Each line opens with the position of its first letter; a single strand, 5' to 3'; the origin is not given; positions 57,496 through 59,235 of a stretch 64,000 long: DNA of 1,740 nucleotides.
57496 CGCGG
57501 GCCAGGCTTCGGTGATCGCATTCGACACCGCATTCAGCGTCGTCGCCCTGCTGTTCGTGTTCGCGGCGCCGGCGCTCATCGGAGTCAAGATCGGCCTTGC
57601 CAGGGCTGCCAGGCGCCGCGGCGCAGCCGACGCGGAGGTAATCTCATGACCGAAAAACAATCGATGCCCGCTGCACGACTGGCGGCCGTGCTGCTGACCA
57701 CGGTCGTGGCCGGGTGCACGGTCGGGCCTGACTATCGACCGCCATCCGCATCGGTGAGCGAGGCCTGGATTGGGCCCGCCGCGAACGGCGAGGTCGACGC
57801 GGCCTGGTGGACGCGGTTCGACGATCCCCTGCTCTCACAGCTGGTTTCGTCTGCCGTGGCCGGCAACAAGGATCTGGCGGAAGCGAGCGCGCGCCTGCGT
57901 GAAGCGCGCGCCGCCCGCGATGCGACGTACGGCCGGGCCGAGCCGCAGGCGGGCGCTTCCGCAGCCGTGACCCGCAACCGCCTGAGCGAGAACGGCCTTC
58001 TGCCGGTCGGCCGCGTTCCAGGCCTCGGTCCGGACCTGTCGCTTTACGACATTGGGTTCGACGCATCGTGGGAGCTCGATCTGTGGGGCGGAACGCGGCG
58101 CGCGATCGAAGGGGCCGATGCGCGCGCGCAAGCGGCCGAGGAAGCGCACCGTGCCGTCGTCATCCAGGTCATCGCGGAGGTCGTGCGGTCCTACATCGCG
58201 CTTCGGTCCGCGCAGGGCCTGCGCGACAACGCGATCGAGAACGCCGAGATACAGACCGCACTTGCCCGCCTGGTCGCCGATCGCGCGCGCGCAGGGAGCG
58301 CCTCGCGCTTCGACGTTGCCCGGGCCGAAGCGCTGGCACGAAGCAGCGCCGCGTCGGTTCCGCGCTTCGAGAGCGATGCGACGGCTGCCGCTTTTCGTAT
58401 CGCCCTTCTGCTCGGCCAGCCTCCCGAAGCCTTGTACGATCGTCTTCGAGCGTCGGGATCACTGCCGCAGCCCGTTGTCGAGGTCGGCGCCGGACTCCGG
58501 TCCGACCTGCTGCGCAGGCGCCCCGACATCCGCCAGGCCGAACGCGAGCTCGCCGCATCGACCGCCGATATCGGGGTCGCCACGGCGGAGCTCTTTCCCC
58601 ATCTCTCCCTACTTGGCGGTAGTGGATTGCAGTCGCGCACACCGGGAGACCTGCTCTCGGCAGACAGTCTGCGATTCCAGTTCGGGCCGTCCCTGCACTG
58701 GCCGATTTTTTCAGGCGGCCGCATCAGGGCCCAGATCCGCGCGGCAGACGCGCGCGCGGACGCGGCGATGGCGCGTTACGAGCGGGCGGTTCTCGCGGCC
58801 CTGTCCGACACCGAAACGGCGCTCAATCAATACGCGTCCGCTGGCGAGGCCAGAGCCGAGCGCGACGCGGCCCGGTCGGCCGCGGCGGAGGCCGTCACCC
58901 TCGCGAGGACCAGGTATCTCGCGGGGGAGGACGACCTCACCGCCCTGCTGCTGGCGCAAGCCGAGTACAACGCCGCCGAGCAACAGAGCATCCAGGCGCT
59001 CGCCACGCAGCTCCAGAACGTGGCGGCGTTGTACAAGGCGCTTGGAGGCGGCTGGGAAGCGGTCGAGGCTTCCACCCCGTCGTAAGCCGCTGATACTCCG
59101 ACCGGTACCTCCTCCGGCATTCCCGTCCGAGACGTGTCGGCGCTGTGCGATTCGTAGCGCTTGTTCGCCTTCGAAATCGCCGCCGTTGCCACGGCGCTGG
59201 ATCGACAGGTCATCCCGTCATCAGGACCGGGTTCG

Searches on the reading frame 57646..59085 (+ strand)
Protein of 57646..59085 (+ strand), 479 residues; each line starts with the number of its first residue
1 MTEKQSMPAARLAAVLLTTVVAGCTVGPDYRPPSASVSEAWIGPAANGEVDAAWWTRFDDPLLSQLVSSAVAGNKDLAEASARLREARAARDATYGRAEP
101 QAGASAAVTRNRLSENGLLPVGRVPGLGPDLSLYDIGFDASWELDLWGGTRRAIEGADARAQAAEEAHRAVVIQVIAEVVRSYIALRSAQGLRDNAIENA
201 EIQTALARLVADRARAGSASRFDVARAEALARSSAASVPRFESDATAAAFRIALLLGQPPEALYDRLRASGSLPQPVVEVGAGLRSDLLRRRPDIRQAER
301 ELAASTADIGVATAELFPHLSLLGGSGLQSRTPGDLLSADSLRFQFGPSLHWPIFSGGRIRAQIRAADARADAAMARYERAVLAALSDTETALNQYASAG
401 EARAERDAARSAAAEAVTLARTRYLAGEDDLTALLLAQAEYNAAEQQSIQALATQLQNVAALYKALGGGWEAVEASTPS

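Call 35: search_protein_families(library=pfam, proteins=[window:57646-59085:+])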
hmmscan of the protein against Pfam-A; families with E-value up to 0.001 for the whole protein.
window:57646-59085:+ (479 aa): 1 family
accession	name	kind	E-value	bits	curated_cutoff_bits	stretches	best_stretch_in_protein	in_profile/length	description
PF02321.23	OEP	-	4.5e-39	134.6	22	2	288-467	8-187/187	Outer membrane efflux protein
